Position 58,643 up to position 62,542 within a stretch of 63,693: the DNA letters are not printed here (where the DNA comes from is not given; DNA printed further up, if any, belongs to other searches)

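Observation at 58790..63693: Giant (over 1,630 aa, 5'-truncated by the window) beta-rich protein with no recognisable catalytic motif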

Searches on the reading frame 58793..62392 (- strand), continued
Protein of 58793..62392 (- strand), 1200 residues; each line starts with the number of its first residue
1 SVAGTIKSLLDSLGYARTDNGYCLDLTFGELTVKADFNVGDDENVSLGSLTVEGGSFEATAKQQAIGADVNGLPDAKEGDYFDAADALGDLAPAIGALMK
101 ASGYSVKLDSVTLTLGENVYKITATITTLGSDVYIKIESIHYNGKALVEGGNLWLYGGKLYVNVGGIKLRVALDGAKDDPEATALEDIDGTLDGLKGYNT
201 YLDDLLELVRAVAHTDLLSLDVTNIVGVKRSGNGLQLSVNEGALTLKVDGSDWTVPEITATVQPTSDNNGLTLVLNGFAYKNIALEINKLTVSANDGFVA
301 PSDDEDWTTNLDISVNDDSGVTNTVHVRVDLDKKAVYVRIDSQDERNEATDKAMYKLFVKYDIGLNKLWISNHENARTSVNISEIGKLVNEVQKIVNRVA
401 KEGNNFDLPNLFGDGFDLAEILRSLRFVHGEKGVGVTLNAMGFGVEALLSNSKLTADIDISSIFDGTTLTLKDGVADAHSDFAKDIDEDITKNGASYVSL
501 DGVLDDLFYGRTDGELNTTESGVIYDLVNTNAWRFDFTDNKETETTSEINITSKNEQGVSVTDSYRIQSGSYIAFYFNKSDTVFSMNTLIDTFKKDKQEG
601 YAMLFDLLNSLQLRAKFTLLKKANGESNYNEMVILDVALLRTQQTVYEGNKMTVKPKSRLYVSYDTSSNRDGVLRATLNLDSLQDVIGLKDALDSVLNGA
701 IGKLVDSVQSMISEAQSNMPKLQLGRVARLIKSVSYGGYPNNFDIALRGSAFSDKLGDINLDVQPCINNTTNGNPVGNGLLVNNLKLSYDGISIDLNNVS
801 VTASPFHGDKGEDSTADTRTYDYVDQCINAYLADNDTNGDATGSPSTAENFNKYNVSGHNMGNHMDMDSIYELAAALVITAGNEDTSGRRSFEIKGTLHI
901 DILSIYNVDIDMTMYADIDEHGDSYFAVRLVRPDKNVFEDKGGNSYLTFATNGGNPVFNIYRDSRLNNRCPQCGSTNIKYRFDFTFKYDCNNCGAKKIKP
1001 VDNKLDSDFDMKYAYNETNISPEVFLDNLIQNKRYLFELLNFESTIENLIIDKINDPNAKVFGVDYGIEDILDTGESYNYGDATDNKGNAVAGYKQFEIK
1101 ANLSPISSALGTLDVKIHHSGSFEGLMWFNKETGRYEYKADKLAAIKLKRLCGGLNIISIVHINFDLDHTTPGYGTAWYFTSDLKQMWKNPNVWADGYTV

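Call 90: fold_search(model_id=the predicted structure, library=viral)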
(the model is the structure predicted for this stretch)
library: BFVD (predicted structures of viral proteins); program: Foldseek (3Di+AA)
matches with E <= 10: 613; with E <= 0.001: 3
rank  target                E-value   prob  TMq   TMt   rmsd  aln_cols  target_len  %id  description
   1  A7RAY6                1.9e-04  0.16  0.06  0.06  42.8      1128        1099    8  (no name in the UniProt tables at hand)
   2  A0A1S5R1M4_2          4.7e-04  0.10  0.05  0.06  42.0      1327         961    7  Putative tail fiber protein [Pseudomonas phage phiPMW]
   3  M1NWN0                9.9e-04  0.28  0.04  0.07  32.8       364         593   10  Minor coat protein [Cordyline virus 4]
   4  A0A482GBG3            2.9e-03  0.09  0.05  0.06  48.9      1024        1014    9  (no name in the UniProt tables at hand)
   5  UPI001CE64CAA         3.1e-03  0.10  0.05  0.07  37.7      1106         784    8  (no name look-up for this kind of identifier)
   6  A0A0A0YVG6            3.4e-03  0.11  0.07  0.08  38.6      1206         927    9  Uncharacterized protein [Erwinia phage phiEa2809]
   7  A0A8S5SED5            3.6e-03  0.41  0.06  0.16  22.9       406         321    8  CcmE [Myoviridae sp. ct8mY9]
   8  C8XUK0                3.7e-03  0.14  0.05  0.09  26.4       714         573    9  Hypothetical phage protein [Shigella phage Ag3]
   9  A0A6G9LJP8            5.3e-03  0.10  0.05  0.07  51.7       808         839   10  Tail fiber protein [Pseudomonas phage Epa13]
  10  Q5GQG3                5.5e-03  0.05  0.05  0.06  42.7      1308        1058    9  Hypothetical-Protein / belonging to T4-LIKE GC: 864 [Synechococcus phage S-PM2]
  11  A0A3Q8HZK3            8.6e-03  0.11  0.05  0.06  28.8       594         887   10  (no name in the UniProt tables at hand)
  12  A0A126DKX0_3          8.6e-03  0.07  0.07  0.07  66.1      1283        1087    8  (no name in the UniProt tables at hand)
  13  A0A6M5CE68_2          1.1e-02  0.04  0.05  0.06  57.2      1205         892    7  (no name in the UniProt tables at hand)
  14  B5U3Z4                1.5e-02  0.06  0.04  0.07  28.3       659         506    8  Uncharacterized protein [Mycobacterium phage Troll4]
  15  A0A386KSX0            1.7e-02  0.08  0.03  0.04  28.7       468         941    8  Host specificity protein J [Caulobacter phage Kronos]
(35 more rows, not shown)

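Call 98: list_cluster_members(proteins=[P0003, P0010, P0012, P0017, P0025, P0027, P0036, P0033, P0028, P0015])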
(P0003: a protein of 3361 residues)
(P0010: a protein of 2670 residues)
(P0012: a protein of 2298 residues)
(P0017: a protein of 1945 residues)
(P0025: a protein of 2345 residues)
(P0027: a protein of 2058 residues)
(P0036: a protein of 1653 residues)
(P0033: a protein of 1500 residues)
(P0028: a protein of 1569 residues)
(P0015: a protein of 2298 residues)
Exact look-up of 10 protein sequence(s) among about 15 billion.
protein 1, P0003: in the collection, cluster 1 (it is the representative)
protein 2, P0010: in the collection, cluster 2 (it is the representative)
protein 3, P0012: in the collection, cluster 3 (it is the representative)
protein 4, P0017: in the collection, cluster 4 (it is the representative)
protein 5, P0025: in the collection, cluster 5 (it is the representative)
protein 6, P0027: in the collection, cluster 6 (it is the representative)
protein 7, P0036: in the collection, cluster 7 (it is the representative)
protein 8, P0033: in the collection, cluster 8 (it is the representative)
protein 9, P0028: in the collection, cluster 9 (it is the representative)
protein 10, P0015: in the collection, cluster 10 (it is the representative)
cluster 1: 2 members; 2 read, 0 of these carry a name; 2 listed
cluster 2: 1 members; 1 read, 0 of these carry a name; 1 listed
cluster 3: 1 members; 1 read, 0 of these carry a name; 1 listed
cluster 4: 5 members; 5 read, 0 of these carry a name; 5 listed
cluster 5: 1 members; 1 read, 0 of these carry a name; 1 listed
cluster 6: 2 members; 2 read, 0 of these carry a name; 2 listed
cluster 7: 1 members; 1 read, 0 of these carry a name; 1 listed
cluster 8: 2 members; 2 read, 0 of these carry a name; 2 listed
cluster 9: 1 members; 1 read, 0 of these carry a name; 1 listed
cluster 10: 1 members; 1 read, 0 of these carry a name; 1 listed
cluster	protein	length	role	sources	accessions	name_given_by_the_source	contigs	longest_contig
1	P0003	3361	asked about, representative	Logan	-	-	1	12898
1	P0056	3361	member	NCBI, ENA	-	-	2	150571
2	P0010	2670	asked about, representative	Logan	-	-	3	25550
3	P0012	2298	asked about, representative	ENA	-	-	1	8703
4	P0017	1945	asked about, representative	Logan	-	-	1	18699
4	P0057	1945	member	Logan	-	-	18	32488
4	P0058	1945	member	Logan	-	-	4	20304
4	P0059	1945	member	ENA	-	-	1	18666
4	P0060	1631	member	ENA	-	-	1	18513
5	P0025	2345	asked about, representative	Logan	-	-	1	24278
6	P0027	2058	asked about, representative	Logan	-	-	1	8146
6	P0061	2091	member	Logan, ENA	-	-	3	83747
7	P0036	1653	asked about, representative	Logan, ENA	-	-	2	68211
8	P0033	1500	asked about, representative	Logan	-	-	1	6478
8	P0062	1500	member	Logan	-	-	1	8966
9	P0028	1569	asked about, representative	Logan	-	-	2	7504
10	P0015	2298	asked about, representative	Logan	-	-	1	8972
